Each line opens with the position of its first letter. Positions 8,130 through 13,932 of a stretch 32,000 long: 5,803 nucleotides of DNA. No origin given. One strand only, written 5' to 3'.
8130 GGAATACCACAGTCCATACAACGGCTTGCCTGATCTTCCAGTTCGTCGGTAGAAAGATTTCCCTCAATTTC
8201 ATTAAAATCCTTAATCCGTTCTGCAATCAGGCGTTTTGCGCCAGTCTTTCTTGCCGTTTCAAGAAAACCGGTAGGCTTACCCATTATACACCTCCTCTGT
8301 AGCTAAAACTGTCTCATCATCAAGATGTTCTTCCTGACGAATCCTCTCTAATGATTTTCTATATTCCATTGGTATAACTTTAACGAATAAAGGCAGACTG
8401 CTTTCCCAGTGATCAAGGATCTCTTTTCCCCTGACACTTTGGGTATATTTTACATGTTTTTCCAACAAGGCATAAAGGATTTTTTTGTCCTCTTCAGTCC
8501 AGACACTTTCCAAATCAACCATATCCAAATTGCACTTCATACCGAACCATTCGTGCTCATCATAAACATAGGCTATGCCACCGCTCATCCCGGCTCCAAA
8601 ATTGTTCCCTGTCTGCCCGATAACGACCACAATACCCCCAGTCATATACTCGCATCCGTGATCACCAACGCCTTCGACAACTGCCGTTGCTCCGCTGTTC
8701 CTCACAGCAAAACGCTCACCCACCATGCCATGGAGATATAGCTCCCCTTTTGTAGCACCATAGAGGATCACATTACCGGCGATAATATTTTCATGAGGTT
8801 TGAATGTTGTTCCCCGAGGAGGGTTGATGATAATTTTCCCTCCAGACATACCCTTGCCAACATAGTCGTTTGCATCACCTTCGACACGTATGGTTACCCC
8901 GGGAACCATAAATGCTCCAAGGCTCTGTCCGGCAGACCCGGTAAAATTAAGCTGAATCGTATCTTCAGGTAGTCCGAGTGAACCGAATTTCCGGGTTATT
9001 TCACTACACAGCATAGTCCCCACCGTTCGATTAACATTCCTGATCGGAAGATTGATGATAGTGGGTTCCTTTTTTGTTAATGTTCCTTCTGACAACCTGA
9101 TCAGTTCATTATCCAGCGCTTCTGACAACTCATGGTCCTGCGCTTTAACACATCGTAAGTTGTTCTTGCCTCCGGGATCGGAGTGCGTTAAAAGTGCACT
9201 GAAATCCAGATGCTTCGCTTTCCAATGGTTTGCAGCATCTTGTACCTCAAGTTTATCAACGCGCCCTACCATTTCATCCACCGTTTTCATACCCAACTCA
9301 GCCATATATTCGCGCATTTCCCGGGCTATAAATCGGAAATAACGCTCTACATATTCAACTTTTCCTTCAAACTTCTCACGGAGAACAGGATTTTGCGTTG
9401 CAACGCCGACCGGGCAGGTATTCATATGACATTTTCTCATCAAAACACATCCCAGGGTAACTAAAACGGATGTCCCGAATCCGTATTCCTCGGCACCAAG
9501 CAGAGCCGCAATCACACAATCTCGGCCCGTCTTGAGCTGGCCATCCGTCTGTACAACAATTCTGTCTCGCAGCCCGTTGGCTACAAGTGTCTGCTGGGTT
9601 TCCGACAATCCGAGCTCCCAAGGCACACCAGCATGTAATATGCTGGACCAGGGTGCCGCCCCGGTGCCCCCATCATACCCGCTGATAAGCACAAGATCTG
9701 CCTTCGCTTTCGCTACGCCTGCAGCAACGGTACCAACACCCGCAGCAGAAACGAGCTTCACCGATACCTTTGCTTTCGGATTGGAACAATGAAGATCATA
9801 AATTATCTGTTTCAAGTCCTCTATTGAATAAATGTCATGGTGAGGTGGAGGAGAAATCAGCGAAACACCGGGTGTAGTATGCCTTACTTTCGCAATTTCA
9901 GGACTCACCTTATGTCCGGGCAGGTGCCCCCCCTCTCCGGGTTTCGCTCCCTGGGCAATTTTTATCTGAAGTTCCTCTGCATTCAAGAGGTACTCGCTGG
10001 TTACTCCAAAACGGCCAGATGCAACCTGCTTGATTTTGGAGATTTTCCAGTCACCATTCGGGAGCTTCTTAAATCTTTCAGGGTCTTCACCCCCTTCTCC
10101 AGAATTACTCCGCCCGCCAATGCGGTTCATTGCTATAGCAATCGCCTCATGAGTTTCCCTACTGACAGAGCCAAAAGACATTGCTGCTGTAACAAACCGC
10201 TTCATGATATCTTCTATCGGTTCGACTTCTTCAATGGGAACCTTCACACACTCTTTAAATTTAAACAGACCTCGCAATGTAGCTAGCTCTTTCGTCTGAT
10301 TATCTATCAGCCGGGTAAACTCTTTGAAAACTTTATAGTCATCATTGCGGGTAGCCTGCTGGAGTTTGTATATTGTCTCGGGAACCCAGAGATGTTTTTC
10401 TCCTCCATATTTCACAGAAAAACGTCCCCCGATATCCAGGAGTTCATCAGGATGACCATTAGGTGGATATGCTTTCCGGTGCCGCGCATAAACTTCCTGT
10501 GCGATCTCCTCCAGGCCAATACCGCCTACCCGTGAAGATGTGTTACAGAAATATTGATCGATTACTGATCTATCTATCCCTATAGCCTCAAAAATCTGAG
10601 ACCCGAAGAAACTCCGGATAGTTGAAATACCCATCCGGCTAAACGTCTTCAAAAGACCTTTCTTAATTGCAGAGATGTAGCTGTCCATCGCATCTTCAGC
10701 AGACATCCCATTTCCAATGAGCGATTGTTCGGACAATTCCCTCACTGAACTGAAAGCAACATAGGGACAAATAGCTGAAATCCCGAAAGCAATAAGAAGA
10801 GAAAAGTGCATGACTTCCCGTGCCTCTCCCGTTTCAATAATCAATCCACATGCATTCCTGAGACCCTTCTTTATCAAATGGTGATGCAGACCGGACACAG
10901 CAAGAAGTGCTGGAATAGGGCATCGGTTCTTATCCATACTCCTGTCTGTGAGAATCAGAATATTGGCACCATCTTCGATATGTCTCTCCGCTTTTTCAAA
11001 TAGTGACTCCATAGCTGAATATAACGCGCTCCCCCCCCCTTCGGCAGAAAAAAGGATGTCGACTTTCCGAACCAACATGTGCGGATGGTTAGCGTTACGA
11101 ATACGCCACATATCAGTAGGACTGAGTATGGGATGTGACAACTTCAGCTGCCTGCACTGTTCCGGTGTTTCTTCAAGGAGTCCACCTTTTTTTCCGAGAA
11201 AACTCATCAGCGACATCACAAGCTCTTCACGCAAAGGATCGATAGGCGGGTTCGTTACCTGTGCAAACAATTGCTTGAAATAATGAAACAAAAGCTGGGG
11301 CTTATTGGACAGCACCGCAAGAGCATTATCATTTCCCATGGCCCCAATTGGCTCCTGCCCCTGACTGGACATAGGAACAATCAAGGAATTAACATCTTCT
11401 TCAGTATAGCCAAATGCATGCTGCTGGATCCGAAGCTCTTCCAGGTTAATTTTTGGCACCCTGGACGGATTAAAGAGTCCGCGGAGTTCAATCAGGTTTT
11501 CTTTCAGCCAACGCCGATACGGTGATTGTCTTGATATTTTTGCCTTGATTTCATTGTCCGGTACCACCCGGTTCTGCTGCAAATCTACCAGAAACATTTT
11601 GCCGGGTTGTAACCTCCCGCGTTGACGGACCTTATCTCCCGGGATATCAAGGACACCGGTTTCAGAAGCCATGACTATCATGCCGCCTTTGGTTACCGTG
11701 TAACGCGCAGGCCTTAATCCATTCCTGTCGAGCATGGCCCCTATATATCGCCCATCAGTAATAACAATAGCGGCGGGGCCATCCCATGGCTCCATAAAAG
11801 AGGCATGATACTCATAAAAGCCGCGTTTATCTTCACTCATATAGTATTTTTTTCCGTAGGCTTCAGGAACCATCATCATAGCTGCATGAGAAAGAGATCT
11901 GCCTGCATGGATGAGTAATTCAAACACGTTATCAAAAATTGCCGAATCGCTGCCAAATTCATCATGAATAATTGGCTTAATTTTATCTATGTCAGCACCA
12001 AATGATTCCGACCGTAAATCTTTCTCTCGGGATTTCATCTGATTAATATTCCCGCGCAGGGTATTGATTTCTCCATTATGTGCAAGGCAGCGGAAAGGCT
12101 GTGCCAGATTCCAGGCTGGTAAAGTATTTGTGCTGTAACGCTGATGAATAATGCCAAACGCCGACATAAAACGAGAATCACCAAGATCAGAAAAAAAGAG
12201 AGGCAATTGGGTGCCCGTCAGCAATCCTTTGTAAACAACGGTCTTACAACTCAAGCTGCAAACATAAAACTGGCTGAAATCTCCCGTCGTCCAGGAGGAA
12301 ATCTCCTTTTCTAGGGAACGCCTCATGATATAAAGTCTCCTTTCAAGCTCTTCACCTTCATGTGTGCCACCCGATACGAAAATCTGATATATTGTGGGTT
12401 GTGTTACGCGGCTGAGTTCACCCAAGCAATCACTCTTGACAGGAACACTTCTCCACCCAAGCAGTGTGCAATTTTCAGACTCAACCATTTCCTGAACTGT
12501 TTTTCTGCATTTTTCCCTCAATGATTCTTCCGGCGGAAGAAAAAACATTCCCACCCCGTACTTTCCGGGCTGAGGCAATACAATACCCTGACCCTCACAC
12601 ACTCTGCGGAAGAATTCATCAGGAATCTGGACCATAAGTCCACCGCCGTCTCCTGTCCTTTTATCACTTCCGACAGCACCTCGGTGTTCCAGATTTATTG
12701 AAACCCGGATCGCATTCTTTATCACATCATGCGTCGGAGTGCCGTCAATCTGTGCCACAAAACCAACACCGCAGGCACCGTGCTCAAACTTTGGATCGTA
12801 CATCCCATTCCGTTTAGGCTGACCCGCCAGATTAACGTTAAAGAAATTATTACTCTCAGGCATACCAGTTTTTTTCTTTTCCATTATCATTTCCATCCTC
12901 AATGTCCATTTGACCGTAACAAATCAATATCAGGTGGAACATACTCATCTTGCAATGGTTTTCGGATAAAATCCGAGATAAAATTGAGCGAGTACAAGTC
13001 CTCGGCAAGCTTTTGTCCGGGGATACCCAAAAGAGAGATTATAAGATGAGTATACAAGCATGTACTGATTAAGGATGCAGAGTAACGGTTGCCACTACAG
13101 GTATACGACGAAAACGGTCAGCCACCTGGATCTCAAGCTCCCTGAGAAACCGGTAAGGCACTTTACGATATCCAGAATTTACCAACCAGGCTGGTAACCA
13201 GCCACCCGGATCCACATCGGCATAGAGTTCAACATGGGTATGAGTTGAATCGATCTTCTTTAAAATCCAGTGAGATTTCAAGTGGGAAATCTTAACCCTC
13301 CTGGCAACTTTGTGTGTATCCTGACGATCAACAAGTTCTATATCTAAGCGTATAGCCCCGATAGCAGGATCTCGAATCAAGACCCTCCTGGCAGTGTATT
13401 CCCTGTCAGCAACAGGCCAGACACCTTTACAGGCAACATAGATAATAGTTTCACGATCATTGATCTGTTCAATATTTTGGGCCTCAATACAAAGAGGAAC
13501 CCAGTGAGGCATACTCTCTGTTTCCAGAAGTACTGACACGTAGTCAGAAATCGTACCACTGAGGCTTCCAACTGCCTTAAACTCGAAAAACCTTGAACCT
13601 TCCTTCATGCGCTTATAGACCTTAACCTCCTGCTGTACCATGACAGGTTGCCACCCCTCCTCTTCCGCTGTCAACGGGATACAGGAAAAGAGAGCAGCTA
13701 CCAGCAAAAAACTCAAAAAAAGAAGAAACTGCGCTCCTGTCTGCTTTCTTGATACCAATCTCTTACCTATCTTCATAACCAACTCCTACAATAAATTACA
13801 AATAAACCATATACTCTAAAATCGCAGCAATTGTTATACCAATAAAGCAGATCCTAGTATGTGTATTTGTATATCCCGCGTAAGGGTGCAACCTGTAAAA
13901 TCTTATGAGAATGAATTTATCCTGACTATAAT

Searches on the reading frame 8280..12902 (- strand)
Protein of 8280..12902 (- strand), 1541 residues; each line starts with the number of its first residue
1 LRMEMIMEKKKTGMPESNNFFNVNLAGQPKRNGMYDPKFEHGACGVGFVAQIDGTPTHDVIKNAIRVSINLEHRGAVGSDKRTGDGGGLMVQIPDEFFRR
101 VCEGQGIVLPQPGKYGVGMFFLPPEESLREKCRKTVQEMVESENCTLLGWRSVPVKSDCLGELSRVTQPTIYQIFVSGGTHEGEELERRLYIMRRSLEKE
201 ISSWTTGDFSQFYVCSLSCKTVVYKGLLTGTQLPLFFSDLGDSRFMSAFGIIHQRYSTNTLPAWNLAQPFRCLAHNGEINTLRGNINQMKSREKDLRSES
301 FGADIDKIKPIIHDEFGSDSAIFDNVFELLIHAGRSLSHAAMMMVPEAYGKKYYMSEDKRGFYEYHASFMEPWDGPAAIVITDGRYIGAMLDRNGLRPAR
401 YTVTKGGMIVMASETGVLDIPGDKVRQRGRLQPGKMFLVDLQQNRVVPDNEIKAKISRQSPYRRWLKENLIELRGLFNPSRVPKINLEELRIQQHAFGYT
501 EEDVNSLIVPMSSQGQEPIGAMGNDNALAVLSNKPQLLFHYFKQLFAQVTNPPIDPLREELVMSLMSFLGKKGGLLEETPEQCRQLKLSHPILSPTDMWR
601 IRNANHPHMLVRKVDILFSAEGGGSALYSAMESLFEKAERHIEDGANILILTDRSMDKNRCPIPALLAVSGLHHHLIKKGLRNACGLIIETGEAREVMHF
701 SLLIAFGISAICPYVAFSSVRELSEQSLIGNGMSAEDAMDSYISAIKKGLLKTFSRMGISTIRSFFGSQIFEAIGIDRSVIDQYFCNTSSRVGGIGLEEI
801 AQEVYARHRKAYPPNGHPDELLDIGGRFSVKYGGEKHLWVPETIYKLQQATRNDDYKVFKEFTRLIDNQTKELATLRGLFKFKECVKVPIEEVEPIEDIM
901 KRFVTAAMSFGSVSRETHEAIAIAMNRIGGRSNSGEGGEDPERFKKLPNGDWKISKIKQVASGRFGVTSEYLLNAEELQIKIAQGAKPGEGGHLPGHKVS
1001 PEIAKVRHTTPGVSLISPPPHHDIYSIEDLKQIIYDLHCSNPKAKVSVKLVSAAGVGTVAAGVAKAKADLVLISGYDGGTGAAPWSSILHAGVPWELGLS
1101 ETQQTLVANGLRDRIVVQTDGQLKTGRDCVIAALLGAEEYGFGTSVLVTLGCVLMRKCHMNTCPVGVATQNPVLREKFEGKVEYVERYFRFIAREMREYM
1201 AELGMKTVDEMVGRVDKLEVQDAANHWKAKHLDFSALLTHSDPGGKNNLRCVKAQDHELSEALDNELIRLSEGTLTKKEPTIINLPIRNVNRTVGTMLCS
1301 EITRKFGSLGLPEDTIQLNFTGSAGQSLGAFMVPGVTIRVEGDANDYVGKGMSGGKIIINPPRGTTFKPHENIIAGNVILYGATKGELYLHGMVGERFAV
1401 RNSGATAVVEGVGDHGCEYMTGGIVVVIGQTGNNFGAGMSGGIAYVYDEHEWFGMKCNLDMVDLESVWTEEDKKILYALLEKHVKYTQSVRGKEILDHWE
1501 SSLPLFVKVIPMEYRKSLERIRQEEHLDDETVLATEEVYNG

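Call 45: search_protein_families(library=pfam, proteins=[window:8280-12902:-], max_evalue=0.001)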
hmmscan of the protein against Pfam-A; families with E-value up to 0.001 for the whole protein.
window:8280-12902:- (1541 aa): 4 families
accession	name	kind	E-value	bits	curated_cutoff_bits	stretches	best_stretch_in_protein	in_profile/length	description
PF00310.26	GATase_2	-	3.8e-178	593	19.9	1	44-465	1-420/420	Glutamine amidotransferases class-II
PF01645.23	Glu_synthase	-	2.7e-147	491.2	20.4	1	841-1205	5-368/369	Conserved region in glutamate synthase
PF04898.20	Glu_syn_central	-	2.1e-107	359.1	22.8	1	493-777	2-277/277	Glutamate synthase central domain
PF01493.24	GXGXG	-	1.7e-86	289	32.5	1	1286-1473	2-189/190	GXGXG motif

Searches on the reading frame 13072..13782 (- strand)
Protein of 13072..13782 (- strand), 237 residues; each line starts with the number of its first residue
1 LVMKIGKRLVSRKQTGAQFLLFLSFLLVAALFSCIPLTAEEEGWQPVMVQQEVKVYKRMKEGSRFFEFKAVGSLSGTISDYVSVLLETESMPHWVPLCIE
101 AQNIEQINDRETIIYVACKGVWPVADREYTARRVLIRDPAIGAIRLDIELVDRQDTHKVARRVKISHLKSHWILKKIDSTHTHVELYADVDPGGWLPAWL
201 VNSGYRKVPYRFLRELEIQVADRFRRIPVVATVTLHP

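Call 45: search_protein_families(library=pfam, proteins=[window:13072-13782:-], max_evalue=0.001)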
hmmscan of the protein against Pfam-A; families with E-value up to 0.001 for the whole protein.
window:13072-13782:- (237 aa): 2 families
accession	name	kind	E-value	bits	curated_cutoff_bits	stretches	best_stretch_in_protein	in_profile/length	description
PF01852.25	START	-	7.3e-14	52.1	22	1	38-214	15-195/207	START domain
PF03364.25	Polyketide_cyc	-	7.3e-05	23.5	23.4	1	86-216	13-125/126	Polyketide cyclase / dehydrase and lipid transport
